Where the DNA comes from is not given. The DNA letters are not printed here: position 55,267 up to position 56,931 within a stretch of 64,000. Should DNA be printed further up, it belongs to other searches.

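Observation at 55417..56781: Three-domain diadenylate cyclase: EIIA(Ntr)-like + pyruvate-kinase-C-like + DAC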

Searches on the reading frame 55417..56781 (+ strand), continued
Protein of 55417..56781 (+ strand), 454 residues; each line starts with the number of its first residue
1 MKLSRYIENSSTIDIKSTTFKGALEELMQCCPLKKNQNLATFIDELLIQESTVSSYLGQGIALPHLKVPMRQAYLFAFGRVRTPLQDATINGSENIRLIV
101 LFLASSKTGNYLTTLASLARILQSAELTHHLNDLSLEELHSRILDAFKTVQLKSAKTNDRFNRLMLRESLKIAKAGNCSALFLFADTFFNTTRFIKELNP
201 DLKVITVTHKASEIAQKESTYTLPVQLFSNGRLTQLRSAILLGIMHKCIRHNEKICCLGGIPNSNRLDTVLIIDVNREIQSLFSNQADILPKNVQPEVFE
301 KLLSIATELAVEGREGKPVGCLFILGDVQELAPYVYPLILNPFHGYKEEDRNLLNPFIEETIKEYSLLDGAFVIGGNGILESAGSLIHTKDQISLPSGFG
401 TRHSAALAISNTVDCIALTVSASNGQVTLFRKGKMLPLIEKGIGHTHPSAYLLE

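Call 27: find_related_loci(query=A1, collection=genome_contigs, flank=10000)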
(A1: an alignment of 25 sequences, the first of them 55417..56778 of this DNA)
Query A1 (454 aa) in genome_contigs; peptide patterns used: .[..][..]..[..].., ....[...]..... (x = any residue, [..] = any of these).
599 stretches matched a pattern (row limit reached: there are more); 478 encode a relative of the query (tblastn E <= 1e-3); the best 80 are kept; 80 distinct loci.
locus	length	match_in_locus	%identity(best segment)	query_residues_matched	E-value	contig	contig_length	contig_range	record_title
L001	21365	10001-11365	95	1-454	0e+0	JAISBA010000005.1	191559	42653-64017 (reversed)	MAG: Puniceicoccales bacterium isolate Gx481_bin184 k119_3082428, whole genome shotgun sequence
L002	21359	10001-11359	92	1-454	0e+0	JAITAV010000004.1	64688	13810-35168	MAG: Puniceicoccales bacterium isolate Ncb351_bin56 k119_3354424, whole genome shotgun sequence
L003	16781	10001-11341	74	1-447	0e+0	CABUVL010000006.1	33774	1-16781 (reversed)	MAG TPA_asm: uncultured Verrucomicrobia bacterium isolate MGYG-HGUT-04418 genome assembly, contig: GUT_GENOME273599_6, w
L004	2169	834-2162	65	1-443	0e+0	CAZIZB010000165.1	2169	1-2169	MAG TPA_asm: uncultured Opitutales bacterium isolate SRP315200_co2_453 genome assembly, contig: NODE_116078_length_2169_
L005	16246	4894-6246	64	1-451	0e+0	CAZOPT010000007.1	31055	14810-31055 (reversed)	MAG TPA_asm: uncultured Opitutales bacterium isolate SRP225648_co1_956 genome assembly, contig: NODE_2995_length_31055_c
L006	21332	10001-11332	64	3-446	0e+0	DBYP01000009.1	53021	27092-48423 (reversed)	MAG TPA_asm: Verrucomicrobia bacterium UBA1183 UBA1183_contig_11976, whole genome shotgun sequence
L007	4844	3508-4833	66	3-444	0e+0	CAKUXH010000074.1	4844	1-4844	MAG: uncultured Opitutales bacterium isolate REFINED_METABAT215_TOP10_CONTIGS_1500_ASSEMBLY_K77_MERGED__Hadza_MoBio_hadz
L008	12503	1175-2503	65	1-443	0e+0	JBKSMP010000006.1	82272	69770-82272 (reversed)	MAG: Opitutales bacterium isolate 101_22-192 k141_3314759, whole genome shotgun sequence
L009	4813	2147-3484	50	1-443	8e-151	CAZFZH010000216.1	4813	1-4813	MAG TPA_asm: uncultured Opitutales bacterium isolate SRP128890_co1_205 genome assembly, contig: NODE_23397_length_4813_c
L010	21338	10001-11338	49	1-441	1e-142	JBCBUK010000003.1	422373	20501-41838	MAG: Verrucomicrobiota bacterium isolate J06640_2 NODE_3_length_422373_cov_18.047677, whole genome shotgun sequence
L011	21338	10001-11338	48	1-441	6e-141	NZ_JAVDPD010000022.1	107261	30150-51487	Cerasicoccus maritimus strain NBRC 105382 contig22, whole genome shotgun sequence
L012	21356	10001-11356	46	1-446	2e-139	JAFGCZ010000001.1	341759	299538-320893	MAG: Opitutales bacterium isolate Zod_Metabat.1145 k87_1004141, whole genome shotgun sequence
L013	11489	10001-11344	48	1-443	1e-139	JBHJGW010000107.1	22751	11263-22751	MAG: Opitutales bacterium isolate sb_S14C1351_1 S14Ck141_19087, whole genome shotgun sequence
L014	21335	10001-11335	49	1-441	7e-139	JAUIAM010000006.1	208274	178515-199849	MAG: Verrucomicrobiia bacterium isolate 5_bin.45 NODE_92_length_208274_cov_2.052799, whole genome shotgun sequence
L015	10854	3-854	69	161-444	3e-138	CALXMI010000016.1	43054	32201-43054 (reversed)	MAG: uncultured Opitutales bacterium isolate E19__bin342 genome assembly, contig: E19__k127_9856987, whole genome shotgu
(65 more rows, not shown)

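Call 37: predict_structure(alignment_id=A1)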
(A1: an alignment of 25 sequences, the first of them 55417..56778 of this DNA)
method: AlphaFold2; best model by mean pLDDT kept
length: 454 residues; sequences in the alignment: 25
mean_pLDDT: 81.0   pTM: 0.58
mean pLDDT of the five models: 81.0, 79.7, 76.4, 76.3, 75.3
residues with pLDDT >= 90: 123; 70-90: 257; 50-70: 54; < 50: 20
segments of 3 or more residues with pLDDT < 50: 151-156, 442-454
pLDDT, mean of each block of 10 residues (from residue 1): 78 93 93 80 91 85 92 92 84 88 87 79 75 86 77 51 81 89 78 63 80 57 65 74 86 86 73 83 67 88 87 80 94 90 87 86 84 94 88 73 90 93 88 84 39 30
secondary structure, 60 per line:
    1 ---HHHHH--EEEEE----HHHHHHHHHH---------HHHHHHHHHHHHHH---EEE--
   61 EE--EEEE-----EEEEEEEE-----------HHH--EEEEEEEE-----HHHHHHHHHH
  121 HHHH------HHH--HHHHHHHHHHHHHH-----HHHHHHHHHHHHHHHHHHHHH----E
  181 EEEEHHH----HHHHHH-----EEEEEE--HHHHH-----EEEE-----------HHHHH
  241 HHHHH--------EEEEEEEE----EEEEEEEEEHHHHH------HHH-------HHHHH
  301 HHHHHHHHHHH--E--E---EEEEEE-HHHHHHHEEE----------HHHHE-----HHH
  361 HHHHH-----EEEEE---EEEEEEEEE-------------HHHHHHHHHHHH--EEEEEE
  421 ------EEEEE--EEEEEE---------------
elements in order: H4-8 E11-15 H20-29 H39-52 E56-58 E65-68 E74-81 E98-105 H111-124 H136-149 H155-175 E180-184 H192-197 E203-208 H211-215 E221-224 H236-245 E254-261 E266-274 H275-279 H296-311 E321-326 H328-334 E335-337 H348-351 H358-365 E371-375 E379-387 H401-412 E415-420 E427-431 E434-439

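Call 38: search_protein_representatives(protein=window:55417-56778:+)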
Query: 454 residues. Proteins with E-value up to 0.001 (for the whole library): 1419; up to 1e-10: 784; up to 1e-30: 231. The best 150 are listed.
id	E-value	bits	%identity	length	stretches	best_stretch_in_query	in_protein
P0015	1.8e-186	636.5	63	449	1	3-447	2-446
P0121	2.5e-113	395.5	42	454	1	1-443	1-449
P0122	1.1e-106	373.7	44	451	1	1-445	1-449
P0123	4.1e-103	361.9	40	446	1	1-442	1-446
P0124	7.1e-101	354.5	41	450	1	1-444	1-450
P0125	2.5e-99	349.4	41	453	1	2-441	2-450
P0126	7.0e-99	348.0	42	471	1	2-441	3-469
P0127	1.6e-89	317.1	38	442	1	2-441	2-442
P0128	4.8e-89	315.6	39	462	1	1-440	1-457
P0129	6.8e-88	311.7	46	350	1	102-441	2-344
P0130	1.8e-86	307.1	40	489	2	97-443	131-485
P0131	7.0e-84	298.5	48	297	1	159-441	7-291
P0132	3.3e-82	293.0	37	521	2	94-444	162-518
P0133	9.4e-81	288.2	35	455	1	1-440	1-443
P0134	1.9e-79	283.9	36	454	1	1-444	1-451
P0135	1.4e-65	238.3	33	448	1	15-442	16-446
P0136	2.2e-63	231.0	31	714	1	6-443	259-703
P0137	4.5e-63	230.0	32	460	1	3-442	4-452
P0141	2.7e-60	220.9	32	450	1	5-435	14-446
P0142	4.3e-60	220.2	41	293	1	161-438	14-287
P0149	5.4e-58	213.2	31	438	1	2-435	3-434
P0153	1.0e-55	205.7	43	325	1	171-441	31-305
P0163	5.6e-53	196.7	42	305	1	160-440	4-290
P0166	8.6e-52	192.8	37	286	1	162-437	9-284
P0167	9.6e-52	192.7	31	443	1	2-436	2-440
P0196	2.7e-47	178.0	36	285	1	167-435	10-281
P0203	1.7e-46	175.4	32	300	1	166-452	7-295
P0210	5.6e-46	173.7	35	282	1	166-437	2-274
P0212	1.4e-45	172.4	25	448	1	1-443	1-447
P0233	1.4e-42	162.4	33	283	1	162-439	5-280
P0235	2.4e-42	161.7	31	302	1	159-441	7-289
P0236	3.4e-42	161.2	34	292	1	159-440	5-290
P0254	1.0e-39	153.1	32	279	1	161-440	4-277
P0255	1.2e-39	152.8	31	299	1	163-442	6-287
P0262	4.4e-39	150.9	44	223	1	267-441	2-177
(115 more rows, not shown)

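Call 40: list_cluster_members(proteins=[P0121, P0127, P0133, P0135, P0137, P0141, P0149, P0167, P0212, P0136])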
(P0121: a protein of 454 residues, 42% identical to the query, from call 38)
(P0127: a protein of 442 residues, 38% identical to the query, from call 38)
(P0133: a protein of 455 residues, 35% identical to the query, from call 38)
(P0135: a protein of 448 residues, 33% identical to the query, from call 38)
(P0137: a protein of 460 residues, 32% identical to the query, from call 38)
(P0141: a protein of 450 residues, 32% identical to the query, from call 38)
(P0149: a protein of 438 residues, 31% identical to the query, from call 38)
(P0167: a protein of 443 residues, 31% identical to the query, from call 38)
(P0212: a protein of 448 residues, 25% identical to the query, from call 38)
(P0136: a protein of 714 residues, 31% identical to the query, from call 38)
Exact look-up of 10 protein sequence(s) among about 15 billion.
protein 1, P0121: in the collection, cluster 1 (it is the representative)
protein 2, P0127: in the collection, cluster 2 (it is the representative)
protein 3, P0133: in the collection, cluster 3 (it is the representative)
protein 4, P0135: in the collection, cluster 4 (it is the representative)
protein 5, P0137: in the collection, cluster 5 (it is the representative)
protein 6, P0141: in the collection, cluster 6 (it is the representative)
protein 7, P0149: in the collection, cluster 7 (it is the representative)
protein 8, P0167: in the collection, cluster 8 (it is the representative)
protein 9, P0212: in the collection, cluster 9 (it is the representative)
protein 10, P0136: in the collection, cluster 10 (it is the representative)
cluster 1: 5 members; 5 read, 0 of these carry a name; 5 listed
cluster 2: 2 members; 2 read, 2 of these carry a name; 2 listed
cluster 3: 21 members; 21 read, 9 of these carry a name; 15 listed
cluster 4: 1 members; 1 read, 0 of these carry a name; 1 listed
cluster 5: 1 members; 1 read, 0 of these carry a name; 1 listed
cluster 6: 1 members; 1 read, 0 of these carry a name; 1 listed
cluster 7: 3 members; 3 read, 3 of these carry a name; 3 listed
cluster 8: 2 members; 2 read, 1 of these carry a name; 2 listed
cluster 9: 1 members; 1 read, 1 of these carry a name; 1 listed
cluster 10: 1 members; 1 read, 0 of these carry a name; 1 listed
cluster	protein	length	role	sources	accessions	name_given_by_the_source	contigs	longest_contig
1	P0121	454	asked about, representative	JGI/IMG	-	-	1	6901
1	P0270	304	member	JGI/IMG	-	-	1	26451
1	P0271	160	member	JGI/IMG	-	-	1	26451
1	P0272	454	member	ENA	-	-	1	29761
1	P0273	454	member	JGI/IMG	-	-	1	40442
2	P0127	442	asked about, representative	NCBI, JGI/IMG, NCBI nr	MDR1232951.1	MAG: diadenylate cyclase [Puniceicoccales bacterium] | DNA integrity scanning protein DisA with diadenylate cyclase ... | diadenylate cyclase [Puniceicoccales bacterium]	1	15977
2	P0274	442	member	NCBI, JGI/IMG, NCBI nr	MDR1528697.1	MAG: diadenylate cyclase [Puniceicoccales bacterium] | DNA integrity scanning protein DisA with diadenylate cyclase activity | diadenylate cyclase [Puniceicoccales bacterium]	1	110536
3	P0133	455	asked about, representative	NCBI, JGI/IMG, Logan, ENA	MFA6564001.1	MAG: PTS sugar transporter subunit IIA [Verrucomicrobiia bacterium]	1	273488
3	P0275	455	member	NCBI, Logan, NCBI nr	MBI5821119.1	MAG: DNA integrity scanning protein DisA nucleotide-binding domain protein ... | DNA integrity scanning protein DisA nucleotide-binding domain protein [Verrucomicrobiota ...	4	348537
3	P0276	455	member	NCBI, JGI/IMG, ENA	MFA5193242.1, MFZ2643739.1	MAG: PTS sugar transporter subunit IIA [Verrucomicrobiia bacterium]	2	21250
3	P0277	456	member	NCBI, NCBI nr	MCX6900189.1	MAG: PTS sugar transporter subunit IIA [Verrucomicrobia bacterium] | PTS sugar transporter subunit IIA [Verrucomicrobiota bacterium]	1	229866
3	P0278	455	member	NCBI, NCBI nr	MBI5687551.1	MAG: PTS sugar transporter subunit IIA [Verrucomicrobia bacterium] | PTS sugar transporter subunit IIA [Verrucomicrobiota bacterium]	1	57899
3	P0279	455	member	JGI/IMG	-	diadenylate cyclase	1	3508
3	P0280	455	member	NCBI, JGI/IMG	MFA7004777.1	MAG: PTS sugar transporter subunit IIA [Verrucomicrobiia bacterium] | DNA integrity scanning protein DisA with diadenylate cyclase ...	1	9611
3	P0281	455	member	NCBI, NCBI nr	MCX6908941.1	MAG: PTS sugar transporter subunit IIA [Verrucomicrobia bacterium] | PTS sugar transporter subunit IIA [Verrucomicrobiota bacterium]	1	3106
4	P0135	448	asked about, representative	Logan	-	-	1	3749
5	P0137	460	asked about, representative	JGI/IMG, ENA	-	-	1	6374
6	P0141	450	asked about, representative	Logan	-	-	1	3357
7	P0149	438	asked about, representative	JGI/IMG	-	DNA integrity scanning protein DisA with diadenylate cyclase ...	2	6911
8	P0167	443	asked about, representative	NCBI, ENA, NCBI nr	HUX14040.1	MAG TPA: PTS sugar transporter subunit IIA [Spirochaetia bacterium] | PTS sugar transporter subunit IIA [Spirochaetia bacterium]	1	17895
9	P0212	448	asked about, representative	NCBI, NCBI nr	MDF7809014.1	PTS sugar transporter subunit IIA [Pontiellaceae bacterium B12219]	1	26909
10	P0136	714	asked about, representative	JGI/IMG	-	-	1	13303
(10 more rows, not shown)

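Call 43: fold_search(model_id=the predicted structure, library=pdb)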
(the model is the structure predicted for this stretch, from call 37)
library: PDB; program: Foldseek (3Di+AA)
matches with E <= 10: 1308; with E <= 0.001: 163
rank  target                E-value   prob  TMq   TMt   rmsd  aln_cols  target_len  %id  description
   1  4rv7_D                3.7e-08  1.00  0.23  0.60   5.7       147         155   28  Characterization of an essential diadenylate cyclase (released 2015-01-28)
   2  4rv7_B                3.9e-08  1.00  0.23  0.59   5.7       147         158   28  Characterization of an essential diadenylate cyclase (released 2015-01-28)
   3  4rv7_A                3.9e-08  1.00  0.23  0.58   5.7       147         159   28  Characterization of an essential diadenylate cyclase (released 2015-01-28)
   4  4rv7_C                4.4e-08  1.00  0.22  0.56   5.9       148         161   28  Characterization of an essential diadenylate cyclase (released 2015-01-28)
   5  8c4j_B                4.6e-08  1.00  0.25  0.70   2.9       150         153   24  CdaA-compound 4 complex (released 2023-06-07)
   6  8s48_A                4.9e-08  1.00  0.25  0.65   3.7       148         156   25  CdaA-C11 complex (released 2024-06-19)
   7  6hvm_B                6.3e-08  1.00  0.25  0.68   3.5       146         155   26  Structural characterization of CdaA-APO (released 2019-06-05)
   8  8c4n_B                6.3e-08  1.00  0.24  0.60   5.0       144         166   27  CdaA-AMP complex (released 2023-06-07)
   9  8c4q_A                6.6e-08  1.00  0.24  0.61   3.8       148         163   25  CdaA-Apo (released 2023-06-07)
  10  6gyx_B                7.5e-08  1.00  0.22  0.59   6.4       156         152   19  Crystal structure of DacA from Staphylococcus aureus in complex with ApCpp (released 2019-01-23)
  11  8c4j_A                8.4e-08  1.00  0.24  0.65   4.1       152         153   24  CdaA-compound 4 complex (released 2023-06-07)
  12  8s46_B                8.4e-08  1.00  0.25  0.66   3.7       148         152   24  CdaA-E01 complex (released 2024-06-19)
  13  8s45_B                8.4e-08  1.00  0.25  0.65   3.7       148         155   25  CdaA-E05 complex (released 2024-06-19)
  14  8c4m_A                1.1e-07  1.00  0.25  0.62   3.7       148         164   25  CdaA-Adenosine complex (released 2023-06-07)
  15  8ogo_B                1.1e-07  1.00  0.24  0.68   3.9       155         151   20  PanDDA analysis group deposition -- CdaA in complex with fragment F2X-Entry A12 (released 2024-03-27)
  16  6hvl_A                1.1e-07  1.00  0.24  0.61   3.9       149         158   26  CdaA complex with c-di-AMP and AMP (released 2019-06-05)
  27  3urr_A                2.3e-07  1.00  0.26  0.68   3.8       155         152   25  Structure of PTS IIA-like nitrogen-regulatory protein PtsN (BTH_I0484) (ptsN) (released 2011-12-21)
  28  6hvl_B                2.5e-07  1.00  0.24  0.65   3.9       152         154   24  CdaA complex with c-di-AMP and AMP (released 2019-06-05)
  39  2a0j                  3.5e-07  1.00  0.27  0.75   3.1       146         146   22  Crystal Structure of Nitrogen Regulatory Protein IIA-Ntr from Neisseria meningitidis (released 2005-09-20)
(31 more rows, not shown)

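Call 56: list_cluster_members(proteins=[P0142, P0153, P0163, P0166, P0196, P0203, P0210, P0233, P0254, P0236])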
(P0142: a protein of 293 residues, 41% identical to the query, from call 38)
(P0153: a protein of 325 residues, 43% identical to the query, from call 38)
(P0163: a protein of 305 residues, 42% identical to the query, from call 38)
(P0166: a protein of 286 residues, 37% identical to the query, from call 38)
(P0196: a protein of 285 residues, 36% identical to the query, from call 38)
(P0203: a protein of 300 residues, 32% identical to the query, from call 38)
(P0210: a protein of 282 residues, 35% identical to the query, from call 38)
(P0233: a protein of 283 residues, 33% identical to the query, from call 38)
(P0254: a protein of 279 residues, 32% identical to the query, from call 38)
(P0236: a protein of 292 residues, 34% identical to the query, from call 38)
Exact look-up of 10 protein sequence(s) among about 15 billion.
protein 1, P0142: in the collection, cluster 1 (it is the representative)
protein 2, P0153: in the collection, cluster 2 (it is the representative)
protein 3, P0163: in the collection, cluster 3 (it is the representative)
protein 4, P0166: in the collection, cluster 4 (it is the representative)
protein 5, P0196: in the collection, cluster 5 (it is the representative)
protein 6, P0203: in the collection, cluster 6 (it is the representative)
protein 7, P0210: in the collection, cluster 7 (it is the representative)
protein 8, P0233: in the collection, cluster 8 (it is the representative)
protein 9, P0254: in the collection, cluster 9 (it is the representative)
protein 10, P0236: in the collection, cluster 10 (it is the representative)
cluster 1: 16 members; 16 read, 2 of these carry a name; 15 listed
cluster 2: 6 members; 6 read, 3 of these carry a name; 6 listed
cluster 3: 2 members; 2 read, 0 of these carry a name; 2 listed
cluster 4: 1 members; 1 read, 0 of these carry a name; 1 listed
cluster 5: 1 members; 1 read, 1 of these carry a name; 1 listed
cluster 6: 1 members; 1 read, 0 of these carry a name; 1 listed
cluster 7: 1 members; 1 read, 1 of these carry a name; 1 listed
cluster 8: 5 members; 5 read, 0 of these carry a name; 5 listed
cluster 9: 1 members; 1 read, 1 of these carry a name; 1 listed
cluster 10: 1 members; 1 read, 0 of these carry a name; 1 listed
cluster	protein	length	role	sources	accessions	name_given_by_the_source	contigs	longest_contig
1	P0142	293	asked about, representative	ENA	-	-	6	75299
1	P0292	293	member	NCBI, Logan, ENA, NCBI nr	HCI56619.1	MAG TPA: hypothetical protein DEW74_00675 [Opitutae bacterium] | hypothetical protein [Opitutae bacterium]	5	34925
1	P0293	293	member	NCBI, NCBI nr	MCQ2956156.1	MAG: diadenylate cyclase [Opitutales bacterium] | diadenylate cyclase [Opitutales bacterium]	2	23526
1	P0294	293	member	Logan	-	-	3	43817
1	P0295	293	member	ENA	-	-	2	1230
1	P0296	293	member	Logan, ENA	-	-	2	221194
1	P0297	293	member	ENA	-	-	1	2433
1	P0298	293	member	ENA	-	-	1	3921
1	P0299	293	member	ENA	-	-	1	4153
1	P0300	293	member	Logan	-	-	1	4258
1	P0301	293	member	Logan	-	-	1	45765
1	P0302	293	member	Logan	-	-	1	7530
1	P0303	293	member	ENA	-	-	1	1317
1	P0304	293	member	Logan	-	-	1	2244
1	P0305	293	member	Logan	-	-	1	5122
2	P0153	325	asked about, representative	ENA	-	-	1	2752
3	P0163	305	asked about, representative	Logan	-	-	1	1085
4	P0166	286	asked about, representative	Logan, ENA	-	-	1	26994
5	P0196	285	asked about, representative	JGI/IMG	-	hypothetical protein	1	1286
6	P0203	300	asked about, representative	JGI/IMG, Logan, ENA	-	-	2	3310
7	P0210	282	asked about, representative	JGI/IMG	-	diadenylate cyclase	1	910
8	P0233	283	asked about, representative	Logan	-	-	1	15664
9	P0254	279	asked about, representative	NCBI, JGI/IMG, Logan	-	DNA integrity scanning protein DisA with diadenylate cyclase activity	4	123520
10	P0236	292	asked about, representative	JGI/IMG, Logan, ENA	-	-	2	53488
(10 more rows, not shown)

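Call 57: search_protein_families(library=ncbifam, proteins=[P0254, P0210, P0233, P0196, P0166, P0236, P0203, P0255, P0235, P0262], max_evalue=1e-10)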
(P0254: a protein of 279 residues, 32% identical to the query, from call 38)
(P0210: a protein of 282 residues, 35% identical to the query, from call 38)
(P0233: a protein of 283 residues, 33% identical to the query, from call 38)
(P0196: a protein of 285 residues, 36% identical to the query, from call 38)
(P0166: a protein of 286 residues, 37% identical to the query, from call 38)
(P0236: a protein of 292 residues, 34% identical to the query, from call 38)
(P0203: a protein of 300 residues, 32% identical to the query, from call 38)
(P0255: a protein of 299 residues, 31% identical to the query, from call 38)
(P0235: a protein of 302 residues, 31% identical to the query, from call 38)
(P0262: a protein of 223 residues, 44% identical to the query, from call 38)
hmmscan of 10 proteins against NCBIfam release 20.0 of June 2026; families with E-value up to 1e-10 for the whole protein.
P0254 (279 aa): 3 families
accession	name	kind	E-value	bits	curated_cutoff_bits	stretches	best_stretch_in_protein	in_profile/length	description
NF041371.1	Diadnylcyc_Halo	equivalog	5e-40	137.5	430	1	56-277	44-266/270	diadenylate cyclase DacZ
TIGR00159.1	TIGR00159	equivalog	1.2e-12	47.6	188.8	1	205-272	168-233/254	diadenylate cyclase CdaA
NF038327.1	c-di-AMP_CdaM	exception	6e-12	45.5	225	1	199-273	102-175/196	diadenylate cyclase CdaM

P0210 (282 aa): 1 family
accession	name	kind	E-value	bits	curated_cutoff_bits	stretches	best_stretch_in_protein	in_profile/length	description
NF041371.1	Diadnylcyc_Halo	equivalog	3.5e-28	98.7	430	1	55-275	50-264/270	diadenylate cyclase DacZ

P0233 (283 aa): 1 family
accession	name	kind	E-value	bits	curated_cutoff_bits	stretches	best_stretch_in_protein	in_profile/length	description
NF041371.1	Diadnylcyc_Halo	equivalog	7.9e-45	153.3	430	1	21-281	15-266/270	diadenylate cyclase DacZ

P0196 (285 aa): 1 family
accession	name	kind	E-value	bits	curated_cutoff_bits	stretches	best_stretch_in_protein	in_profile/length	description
NF041371.1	Diadnylcyc_Halo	equivalog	8.1e-35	120.5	430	1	63-285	50-265/270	diadenylate cyclase DacZ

P0166 (286 aa): 1 family
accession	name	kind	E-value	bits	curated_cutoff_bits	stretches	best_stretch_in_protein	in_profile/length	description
NF041371.1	Diadnylcyc_Halo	equivalog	3.1e-16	59.5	430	1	140-282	122-261/270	diadenylate cyclase DacZ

P0236 (292 aa): 1 family
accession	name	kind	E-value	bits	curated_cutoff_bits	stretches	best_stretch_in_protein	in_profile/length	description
NF041371.1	Diadnylcyc_Halo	equivalog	2.3e-25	89.5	430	1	25-290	16-266/270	diadenylate cyclase DacZ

P0203 (300 aa): 1 family
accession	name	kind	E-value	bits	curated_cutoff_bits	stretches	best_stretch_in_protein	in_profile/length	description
NF041371.1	Diadnylcyc_Halo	equivalog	2.7e-36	125.3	430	1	19-284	15-266/270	diadenylate cyclase DacZ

P0255 (299 aa): 1 family
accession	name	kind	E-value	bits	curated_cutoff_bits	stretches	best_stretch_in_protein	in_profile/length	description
NF041371.1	Diadnylcyc_Halo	equivalog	6.3e-41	140.5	430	1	49-285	40-266/270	diadenylate cyclase DacZ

P0235 (302 aa): 1 family
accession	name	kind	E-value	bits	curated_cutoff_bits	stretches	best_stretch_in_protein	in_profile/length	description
NF041371.1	Diadnylcyc_Halo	equivalog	5.7e-33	114.4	430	1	69-288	53-266/270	diadenylate cyclase DacZ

P0262 (223 aa): 1 family
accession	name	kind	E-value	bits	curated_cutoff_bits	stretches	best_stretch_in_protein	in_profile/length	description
NF041371.1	Diadnylcyc_Halo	equivalog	9.4e-35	120.3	430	1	28-177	121-267/270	diadenylate cyclase DacZ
